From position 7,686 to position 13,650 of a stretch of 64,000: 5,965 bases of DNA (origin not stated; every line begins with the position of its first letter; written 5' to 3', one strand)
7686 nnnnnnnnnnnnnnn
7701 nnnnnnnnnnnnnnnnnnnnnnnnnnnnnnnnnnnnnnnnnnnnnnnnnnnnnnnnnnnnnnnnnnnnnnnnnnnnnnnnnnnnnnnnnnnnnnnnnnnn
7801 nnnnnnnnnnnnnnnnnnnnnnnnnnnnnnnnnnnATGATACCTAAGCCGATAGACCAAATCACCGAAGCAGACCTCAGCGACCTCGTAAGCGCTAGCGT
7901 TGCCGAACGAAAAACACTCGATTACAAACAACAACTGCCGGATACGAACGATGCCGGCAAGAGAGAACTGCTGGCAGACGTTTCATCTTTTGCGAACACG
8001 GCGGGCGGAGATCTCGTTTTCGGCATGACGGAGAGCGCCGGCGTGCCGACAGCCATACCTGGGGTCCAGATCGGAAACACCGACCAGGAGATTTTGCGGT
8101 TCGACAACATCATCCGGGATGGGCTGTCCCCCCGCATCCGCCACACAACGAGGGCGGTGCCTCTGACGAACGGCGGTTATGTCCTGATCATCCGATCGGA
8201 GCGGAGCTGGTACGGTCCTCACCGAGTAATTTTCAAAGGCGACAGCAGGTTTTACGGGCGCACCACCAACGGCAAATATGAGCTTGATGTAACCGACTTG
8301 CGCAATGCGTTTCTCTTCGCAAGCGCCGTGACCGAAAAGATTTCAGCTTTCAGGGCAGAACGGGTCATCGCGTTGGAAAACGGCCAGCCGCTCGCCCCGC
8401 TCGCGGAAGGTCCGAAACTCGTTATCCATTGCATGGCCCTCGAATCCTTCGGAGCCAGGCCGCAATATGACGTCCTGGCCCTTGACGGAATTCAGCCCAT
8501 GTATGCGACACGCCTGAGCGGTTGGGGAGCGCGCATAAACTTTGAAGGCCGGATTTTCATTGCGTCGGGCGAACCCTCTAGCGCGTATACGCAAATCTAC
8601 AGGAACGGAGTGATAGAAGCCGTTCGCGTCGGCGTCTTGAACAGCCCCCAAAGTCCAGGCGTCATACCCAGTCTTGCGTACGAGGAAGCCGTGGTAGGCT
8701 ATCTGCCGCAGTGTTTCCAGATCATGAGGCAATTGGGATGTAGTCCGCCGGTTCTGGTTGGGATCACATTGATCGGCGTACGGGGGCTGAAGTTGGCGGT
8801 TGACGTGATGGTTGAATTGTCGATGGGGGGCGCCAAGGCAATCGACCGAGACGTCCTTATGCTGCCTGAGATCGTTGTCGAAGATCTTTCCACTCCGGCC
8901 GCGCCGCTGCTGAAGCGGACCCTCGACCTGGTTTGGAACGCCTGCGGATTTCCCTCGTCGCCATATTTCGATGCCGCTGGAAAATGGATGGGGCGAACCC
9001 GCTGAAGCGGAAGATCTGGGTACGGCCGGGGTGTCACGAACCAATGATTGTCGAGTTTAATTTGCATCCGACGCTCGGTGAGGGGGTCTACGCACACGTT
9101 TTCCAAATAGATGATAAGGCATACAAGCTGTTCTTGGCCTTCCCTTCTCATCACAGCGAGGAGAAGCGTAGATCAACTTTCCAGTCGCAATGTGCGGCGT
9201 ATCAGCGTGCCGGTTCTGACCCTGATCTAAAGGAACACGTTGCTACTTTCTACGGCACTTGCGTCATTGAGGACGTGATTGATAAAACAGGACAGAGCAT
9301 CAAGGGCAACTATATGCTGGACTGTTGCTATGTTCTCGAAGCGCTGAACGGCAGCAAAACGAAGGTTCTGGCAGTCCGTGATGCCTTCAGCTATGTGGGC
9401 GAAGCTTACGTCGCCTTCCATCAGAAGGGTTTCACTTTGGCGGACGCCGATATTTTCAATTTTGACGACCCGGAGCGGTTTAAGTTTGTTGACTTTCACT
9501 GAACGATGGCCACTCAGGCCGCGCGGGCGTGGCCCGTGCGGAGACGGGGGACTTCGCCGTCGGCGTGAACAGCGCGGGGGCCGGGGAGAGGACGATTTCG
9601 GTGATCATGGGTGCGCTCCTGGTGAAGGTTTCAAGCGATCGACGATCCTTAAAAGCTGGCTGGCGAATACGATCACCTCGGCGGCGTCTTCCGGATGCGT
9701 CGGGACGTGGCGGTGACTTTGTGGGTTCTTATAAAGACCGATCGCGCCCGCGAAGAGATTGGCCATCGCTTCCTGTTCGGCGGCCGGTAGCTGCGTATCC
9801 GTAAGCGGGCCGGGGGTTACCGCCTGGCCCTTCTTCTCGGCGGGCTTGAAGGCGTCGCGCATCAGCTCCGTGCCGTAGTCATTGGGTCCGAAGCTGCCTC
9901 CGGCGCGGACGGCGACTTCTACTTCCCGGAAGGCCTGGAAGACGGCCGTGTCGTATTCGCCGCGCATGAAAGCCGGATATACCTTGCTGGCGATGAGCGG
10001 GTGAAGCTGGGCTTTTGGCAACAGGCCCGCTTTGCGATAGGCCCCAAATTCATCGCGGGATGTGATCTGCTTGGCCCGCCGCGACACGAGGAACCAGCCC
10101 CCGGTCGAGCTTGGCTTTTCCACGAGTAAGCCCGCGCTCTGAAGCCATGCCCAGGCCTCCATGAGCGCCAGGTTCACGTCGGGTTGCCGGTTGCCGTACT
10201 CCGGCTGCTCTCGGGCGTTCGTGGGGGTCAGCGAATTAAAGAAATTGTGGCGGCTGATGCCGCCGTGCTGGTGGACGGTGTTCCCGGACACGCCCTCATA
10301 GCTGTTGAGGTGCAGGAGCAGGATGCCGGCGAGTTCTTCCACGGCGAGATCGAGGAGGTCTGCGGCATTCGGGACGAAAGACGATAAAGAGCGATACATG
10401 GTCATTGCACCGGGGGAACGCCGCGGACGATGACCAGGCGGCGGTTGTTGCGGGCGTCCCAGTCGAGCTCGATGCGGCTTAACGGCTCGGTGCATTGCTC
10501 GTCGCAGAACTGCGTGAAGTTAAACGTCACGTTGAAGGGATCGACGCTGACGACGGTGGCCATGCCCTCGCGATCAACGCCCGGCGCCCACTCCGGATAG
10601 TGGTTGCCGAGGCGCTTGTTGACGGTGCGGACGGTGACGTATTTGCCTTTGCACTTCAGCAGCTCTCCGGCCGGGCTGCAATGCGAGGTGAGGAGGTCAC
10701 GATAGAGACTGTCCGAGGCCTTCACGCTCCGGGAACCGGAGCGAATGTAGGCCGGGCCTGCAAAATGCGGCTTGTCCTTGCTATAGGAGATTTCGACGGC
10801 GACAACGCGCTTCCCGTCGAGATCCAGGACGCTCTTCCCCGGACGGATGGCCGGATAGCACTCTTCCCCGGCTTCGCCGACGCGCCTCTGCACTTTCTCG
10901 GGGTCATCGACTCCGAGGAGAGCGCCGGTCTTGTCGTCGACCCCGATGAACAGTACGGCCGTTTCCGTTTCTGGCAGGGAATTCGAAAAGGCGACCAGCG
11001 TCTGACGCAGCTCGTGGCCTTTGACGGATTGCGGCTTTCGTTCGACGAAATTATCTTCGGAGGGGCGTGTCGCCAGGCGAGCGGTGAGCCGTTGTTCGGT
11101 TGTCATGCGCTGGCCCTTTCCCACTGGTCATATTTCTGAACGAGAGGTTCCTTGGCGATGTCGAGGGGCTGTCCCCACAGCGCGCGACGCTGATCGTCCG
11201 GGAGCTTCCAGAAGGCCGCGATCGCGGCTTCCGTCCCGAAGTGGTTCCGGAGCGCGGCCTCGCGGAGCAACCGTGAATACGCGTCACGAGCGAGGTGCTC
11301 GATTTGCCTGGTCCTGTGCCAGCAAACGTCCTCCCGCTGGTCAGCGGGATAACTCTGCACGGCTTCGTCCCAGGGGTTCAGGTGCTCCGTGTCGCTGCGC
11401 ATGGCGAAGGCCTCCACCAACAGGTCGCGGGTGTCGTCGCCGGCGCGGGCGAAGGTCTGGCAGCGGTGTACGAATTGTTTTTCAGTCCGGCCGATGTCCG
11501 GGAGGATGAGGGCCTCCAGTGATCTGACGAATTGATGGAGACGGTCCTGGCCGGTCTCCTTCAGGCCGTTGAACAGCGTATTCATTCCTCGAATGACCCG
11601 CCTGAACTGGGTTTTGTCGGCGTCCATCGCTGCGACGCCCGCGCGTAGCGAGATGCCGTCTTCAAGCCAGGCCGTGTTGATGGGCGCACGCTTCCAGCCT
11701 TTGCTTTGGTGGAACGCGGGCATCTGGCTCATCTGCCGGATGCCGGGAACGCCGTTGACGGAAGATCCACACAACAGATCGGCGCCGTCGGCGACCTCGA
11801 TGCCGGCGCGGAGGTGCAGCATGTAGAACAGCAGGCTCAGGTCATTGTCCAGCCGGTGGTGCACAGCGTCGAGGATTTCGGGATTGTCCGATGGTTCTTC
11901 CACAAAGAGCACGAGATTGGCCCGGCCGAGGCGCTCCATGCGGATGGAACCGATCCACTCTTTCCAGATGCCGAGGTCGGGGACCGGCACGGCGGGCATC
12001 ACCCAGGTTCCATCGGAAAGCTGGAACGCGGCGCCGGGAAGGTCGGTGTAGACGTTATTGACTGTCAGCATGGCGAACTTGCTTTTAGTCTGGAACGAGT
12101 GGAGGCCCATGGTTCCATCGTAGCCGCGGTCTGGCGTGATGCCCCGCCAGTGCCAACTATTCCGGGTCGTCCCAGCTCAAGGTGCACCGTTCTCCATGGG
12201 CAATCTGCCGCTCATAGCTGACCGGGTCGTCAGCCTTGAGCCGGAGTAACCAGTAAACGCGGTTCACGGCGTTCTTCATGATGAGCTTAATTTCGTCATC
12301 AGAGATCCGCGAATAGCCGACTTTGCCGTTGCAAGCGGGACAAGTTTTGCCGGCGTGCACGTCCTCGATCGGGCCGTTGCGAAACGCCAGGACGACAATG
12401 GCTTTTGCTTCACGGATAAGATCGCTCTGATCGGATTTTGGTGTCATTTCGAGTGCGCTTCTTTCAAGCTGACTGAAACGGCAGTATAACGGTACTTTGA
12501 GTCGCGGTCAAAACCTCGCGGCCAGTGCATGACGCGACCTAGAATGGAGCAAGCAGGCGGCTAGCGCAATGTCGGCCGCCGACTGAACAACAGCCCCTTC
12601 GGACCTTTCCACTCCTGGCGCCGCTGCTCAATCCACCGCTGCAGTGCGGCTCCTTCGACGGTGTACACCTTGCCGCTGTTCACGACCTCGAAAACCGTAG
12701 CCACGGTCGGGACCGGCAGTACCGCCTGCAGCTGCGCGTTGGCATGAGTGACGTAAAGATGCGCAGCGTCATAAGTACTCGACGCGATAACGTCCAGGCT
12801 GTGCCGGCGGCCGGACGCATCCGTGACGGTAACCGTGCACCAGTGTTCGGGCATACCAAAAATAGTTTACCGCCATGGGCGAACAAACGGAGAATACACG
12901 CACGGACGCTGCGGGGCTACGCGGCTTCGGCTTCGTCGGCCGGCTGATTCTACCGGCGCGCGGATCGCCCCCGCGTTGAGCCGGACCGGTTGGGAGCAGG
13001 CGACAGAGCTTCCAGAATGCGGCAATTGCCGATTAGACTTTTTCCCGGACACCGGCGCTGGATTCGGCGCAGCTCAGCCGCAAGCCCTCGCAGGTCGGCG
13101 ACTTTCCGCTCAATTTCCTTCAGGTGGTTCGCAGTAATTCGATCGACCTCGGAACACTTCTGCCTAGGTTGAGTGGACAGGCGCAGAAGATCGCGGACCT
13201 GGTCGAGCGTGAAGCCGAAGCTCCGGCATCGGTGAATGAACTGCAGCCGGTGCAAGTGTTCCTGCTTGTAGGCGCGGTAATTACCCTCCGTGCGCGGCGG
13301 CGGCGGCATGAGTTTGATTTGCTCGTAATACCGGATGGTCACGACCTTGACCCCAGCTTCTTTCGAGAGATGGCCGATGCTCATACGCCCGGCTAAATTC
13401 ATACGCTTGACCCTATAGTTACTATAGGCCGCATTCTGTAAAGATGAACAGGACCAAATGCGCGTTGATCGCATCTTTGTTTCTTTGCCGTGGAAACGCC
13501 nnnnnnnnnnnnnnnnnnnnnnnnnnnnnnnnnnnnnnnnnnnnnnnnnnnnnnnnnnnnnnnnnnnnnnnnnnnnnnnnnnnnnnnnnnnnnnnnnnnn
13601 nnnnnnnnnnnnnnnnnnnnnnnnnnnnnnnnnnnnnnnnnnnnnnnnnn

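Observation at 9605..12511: Four-gene operon with two ATGA overlaps: small protein, Rx4H (HEPN-like) protein, AlbA_2/Schlafen-like protein and TIGR02391-type protein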

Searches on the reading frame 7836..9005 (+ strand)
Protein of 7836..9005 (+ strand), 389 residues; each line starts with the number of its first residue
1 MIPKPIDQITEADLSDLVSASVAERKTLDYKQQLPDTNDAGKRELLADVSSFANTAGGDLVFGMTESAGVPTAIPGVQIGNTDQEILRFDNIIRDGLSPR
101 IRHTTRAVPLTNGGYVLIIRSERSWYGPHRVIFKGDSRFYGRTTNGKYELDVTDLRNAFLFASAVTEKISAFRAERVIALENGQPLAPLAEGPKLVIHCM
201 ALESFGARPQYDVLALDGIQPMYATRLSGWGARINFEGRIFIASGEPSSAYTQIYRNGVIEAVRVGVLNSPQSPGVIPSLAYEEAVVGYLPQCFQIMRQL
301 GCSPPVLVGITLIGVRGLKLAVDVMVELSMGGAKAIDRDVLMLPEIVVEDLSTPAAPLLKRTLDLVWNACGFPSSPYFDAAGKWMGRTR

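Call 3: search_protein_families(library=pfam, proteins=[window:7836-9005:+], max_evalue=0.1)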
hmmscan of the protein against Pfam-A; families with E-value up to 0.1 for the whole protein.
window:7836-9005:+ (389 aa): 1 family
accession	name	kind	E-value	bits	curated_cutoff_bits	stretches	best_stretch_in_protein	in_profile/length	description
PF04326.19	SLFN_AlbA_2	-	1.8e-13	51.5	25.3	1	24-150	1-117/118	Schlafen, AlbA_2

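Call 4: search_protein_families(library=padloc, proteins=[window:7836-9005:+], max_evalue=0.1)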
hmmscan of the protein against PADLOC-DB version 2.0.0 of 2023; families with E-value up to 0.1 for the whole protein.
window:7836-9005:+ (389 aa): 1 family
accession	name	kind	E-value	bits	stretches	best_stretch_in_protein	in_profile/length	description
PDLC05032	PDC-S50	-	0.039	11.1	1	12-65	7-58/387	-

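Call 5: search_protein_families(library=ncbifam, proteins=[window:7836-9005:+], max_evalue=0.1)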
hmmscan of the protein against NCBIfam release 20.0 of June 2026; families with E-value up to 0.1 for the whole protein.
window:7836-9005:+ (389 aa): 0 families

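Call 69: search_protein_families(library=phrogs, proteins=[window:7836-9005:+], max_evalue=0.01)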
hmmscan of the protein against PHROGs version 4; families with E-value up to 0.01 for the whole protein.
window:7836-9005:+ (389 aa): 1 family
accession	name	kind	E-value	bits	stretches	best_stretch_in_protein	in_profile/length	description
phrog_12156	-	DNA, RNA and nucleotide metabolism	1.6e-08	34.6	1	20-155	14-144/485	DNA helicase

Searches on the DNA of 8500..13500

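Call 73: search_rna_families(source=window, start=8500, end=13500, threshold=evalue, max_evalue=0.1)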
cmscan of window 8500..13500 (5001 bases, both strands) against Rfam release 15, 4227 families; matches with E-value up to 0.1: 0.
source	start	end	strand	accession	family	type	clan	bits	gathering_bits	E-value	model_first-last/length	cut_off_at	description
